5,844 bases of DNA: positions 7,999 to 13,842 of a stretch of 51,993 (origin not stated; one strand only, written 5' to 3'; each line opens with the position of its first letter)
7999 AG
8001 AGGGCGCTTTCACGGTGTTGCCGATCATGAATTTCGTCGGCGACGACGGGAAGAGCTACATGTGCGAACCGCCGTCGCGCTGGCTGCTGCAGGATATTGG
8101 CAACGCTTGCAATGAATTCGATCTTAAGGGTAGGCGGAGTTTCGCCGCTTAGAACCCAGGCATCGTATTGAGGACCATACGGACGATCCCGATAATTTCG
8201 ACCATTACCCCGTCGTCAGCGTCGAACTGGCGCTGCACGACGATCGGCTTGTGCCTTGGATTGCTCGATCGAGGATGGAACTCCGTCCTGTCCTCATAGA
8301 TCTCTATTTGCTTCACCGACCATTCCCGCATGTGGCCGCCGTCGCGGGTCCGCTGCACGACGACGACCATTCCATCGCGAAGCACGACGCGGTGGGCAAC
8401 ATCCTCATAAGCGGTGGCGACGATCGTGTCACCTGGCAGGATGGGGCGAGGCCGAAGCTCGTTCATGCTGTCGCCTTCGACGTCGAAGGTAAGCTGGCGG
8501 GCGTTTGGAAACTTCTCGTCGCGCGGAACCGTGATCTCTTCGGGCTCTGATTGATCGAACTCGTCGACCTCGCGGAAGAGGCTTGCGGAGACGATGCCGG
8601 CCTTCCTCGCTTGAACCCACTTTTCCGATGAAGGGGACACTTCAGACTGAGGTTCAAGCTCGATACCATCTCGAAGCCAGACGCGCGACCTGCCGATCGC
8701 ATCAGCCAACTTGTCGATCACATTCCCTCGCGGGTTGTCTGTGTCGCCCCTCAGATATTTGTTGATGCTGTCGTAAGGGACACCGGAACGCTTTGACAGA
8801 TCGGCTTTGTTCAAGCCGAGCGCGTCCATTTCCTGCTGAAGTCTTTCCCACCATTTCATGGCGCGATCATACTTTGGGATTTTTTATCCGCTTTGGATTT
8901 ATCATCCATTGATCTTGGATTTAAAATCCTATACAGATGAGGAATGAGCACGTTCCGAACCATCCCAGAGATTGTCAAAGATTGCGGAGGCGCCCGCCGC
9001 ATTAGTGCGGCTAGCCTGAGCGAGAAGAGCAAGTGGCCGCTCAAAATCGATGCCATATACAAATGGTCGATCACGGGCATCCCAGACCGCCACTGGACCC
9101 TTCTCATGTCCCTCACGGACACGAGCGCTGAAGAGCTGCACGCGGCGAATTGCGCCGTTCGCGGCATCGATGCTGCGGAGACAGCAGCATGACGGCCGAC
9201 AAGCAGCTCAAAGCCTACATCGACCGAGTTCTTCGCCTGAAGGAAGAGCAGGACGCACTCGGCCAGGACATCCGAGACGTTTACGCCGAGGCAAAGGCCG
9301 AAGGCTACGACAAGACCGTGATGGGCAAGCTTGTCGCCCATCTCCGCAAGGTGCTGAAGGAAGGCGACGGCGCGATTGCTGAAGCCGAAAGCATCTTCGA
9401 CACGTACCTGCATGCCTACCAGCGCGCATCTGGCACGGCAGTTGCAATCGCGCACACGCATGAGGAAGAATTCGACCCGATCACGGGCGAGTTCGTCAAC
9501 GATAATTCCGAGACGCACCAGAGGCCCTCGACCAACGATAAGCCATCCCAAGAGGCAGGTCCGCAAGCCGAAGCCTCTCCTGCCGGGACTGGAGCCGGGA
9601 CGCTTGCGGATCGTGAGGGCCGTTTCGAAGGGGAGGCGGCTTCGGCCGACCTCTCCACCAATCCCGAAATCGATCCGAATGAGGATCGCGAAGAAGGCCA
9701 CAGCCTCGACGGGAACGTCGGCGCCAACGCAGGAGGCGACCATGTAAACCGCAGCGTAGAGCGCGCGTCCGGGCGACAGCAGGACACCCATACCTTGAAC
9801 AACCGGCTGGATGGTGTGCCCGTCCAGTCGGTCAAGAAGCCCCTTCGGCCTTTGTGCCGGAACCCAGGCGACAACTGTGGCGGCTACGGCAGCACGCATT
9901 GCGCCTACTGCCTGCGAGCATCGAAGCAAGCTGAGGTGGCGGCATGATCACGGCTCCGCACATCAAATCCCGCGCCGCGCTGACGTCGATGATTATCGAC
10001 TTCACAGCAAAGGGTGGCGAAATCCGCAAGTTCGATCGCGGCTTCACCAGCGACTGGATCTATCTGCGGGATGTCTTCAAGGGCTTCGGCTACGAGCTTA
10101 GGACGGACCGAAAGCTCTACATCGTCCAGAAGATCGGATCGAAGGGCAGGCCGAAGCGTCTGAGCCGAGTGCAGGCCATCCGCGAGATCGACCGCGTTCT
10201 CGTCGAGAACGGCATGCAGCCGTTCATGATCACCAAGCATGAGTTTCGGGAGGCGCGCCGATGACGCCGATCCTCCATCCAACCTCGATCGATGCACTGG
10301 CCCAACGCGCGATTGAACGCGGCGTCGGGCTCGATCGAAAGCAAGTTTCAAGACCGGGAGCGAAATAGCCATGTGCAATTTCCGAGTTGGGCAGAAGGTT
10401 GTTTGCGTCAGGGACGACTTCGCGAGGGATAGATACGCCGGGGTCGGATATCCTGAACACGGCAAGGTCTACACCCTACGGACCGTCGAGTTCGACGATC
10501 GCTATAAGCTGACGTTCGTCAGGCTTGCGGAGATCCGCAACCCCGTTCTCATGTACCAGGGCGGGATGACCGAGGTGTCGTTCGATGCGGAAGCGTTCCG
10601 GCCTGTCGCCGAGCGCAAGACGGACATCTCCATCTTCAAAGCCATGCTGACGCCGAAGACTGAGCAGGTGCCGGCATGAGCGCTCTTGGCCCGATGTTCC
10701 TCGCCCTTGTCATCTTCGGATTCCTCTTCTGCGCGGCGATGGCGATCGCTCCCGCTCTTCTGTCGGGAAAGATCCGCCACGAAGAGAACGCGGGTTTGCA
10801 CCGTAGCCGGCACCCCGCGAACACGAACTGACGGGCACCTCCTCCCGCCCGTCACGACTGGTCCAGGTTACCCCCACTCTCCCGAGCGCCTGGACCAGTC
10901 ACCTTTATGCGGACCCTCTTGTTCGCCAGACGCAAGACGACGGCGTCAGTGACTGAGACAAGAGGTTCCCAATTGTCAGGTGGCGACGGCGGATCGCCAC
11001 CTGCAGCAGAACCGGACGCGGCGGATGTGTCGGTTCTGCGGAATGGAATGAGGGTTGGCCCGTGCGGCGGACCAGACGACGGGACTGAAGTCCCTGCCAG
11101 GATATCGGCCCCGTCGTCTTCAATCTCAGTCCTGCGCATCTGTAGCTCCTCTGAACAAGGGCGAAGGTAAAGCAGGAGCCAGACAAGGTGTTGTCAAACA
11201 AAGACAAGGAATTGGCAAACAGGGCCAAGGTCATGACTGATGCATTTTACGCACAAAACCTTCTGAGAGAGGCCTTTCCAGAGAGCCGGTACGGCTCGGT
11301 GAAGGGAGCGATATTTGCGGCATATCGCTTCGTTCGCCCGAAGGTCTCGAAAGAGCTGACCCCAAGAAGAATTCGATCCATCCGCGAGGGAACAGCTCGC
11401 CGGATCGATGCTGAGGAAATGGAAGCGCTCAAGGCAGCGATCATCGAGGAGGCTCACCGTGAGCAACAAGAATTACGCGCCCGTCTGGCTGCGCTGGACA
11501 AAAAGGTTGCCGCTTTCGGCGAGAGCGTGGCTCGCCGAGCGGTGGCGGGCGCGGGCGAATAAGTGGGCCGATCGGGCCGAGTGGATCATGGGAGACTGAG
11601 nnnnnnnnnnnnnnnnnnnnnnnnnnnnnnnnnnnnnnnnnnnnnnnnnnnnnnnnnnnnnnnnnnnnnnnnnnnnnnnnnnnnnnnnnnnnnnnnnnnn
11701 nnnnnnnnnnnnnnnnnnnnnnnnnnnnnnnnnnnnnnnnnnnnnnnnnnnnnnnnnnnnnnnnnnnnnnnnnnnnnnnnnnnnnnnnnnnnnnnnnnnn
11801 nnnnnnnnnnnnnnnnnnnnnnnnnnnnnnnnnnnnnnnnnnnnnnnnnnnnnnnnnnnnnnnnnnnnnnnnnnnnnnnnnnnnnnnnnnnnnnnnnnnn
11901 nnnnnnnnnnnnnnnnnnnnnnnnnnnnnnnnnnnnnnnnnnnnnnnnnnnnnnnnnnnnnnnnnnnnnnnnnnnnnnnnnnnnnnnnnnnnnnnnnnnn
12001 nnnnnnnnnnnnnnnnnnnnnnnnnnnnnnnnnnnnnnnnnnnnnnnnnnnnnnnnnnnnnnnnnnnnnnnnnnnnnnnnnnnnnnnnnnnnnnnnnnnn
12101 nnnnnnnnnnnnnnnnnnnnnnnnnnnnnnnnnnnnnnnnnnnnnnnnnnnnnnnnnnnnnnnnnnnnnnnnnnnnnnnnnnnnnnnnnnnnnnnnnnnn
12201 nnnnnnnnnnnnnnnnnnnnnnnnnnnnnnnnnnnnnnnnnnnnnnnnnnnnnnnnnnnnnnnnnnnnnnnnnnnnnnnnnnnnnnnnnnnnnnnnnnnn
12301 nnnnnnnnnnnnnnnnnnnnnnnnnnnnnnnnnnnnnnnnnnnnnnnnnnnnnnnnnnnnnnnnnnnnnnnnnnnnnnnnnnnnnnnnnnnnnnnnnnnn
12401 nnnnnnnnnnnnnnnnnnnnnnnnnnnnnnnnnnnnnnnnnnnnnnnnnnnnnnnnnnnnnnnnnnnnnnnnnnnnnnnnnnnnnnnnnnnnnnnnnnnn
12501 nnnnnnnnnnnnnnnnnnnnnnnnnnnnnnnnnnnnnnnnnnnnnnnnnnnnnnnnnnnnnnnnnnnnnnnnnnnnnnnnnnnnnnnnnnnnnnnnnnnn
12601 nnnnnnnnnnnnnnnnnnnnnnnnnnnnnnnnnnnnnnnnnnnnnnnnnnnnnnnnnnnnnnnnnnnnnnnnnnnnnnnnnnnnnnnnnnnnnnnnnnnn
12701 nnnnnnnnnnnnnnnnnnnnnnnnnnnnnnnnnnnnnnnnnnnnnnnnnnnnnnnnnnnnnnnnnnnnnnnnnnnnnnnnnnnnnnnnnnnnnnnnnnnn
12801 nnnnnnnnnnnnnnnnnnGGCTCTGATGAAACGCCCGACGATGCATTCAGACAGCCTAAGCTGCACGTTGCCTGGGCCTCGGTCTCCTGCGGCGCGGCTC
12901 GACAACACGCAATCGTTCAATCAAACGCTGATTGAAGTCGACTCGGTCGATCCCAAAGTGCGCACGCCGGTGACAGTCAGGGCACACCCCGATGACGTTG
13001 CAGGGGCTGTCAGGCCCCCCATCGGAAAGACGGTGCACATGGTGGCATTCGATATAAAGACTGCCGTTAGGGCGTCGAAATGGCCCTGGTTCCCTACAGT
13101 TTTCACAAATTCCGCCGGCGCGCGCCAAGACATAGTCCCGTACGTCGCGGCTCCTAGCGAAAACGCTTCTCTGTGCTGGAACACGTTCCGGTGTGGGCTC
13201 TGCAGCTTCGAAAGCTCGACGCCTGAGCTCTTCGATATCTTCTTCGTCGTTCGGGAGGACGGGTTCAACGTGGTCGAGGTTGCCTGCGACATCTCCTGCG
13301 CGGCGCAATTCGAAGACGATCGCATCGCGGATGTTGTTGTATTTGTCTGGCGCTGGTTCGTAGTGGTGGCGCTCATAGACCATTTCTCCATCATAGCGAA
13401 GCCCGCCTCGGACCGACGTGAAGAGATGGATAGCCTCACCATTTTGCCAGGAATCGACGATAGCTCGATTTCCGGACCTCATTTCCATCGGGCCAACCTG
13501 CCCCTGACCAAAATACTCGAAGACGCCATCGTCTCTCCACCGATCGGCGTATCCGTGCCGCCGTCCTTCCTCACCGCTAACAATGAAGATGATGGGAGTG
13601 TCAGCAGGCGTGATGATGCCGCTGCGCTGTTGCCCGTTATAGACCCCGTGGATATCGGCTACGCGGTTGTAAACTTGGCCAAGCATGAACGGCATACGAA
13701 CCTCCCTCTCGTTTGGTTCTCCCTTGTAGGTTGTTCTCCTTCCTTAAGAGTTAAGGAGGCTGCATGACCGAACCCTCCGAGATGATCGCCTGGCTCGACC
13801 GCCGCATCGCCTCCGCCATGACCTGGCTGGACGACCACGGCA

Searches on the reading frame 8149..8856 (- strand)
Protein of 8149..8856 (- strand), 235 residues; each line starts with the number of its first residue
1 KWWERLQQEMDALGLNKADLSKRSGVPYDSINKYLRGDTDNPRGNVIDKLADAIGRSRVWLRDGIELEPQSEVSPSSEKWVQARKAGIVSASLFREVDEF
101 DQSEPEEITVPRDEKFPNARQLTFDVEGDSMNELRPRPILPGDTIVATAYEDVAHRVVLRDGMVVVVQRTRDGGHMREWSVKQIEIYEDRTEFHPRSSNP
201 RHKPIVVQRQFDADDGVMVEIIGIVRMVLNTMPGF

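Call 64: search_protein_families(library=pfam, proteins=[window:8149-8856:-], max_evalue=0.001)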
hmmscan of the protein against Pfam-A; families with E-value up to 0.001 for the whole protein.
window:8149-8856:- (235 aa): 4 families
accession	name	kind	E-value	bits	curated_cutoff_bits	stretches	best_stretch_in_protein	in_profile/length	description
PF01381.28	HTH_3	-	2.7e-08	34.2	23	1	6-61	1-55/55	Helix-turn-helix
PF13443.12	HTH_26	-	1.6e-06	28.7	22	1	5-55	1-51/63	Cro/C1-type HTH DNA-binding domain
PF00717.28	Peptidase_S24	-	2e-05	24.7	23.3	1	99-225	13-115/116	Peptidase S24-like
PF13560.12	HTH_31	-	0.00011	22.8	27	1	5-58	5-58/64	Helix-turn-helix domain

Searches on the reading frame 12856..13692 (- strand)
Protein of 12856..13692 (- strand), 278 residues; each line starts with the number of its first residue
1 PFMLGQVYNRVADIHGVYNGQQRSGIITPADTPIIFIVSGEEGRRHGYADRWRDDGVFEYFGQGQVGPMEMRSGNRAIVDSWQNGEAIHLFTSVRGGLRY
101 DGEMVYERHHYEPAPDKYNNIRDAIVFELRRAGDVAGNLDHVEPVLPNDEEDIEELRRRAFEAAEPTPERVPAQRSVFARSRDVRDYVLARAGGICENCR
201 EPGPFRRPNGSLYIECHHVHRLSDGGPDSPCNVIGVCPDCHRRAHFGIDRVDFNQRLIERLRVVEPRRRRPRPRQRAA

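Call 75: search_protein_families(library=pfam, proteins=[window:12856-13692:-], max_evalue=0.001)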
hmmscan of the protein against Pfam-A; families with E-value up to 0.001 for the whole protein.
window:12856-13692:- (278 aa): 1 family
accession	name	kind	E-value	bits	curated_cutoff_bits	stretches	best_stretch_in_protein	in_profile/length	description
PF01844.29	HNH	-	5.4e-09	36.5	21.4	1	196-245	1-45/47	HNH endonuclease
